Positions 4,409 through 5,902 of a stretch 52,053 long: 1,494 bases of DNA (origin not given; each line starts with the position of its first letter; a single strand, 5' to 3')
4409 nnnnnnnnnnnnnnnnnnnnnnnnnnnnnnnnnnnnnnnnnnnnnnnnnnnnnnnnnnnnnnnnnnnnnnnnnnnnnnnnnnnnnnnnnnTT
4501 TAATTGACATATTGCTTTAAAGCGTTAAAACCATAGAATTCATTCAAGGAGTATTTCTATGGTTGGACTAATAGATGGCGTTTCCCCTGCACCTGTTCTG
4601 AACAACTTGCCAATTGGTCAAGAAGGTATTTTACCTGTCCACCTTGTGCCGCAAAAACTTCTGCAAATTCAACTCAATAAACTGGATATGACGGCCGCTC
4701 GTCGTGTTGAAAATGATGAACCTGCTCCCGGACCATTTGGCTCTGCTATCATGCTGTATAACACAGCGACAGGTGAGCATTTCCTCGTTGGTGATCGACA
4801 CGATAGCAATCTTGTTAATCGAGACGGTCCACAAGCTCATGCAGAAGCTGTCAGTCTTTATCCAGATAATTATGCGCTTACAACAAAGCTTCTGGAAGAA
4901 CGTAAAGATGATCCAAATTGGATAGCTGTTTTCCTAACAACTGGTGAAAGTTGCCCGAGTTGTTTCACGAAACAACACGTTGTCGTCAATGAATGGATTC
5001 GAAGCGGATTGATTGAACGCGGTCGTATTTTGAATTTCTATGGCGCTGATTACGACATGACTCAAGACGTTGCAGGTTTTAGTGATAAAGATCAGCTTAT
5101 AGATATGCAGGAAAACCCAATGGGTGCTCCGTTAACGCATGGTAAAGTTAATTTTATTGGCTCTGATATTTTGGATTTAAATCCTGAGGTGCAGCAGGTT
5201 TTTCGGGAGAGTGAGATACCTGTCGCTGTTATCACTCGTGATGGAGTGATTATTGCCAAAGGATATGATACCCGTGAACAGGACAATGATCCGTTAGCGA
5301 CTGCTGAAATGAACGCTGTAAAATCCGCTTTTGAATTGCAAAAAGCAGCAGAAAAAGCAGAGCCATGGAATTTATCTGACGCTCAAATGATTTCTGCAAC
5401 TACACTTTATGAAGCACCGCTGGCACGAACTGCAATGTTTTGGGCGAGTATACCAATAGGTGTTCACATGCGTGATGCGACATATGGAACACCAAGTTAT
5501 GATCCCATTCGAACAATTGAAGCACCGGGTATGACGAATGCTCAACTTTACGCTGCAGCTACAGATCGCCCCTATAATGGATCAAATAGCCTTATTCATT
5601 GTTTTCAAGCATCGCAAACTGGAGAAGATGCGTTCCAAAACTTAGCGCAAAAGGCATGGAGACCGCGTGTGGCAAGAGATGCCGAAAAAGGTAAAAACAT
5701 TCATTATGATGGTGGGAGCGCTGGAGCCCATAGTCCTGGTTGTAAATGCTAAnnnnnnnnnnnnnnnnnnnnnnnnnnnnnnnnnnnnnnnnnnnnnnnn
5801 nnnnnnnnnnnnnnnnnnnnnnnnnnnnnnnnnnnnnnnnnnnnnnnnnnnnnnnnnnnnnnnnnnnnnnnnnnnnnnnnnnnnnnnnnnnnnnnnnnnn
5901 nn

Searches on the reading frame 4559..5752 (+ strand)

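Call 42: search_protein_families(library=pfam, proteins=[window:4559-5752:+], max_evalue=0.001)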
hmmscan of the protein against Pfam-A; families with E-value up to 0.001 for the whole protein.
window:4559-5752:+ (397 aa): 2 families
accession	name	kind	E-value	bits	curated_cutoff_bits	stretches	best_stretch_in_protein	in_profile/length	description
PF00383.29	dCMP_cyt_deam_1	-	1.1e-05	25.7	25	1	217-262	21-67/102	Cytidine and deoxycytidylate deaminase zinc-binding region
PF14437.12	MafB19-deam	-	0.00019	21.8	27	1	217-277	20-75/142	MafB19-like deaminase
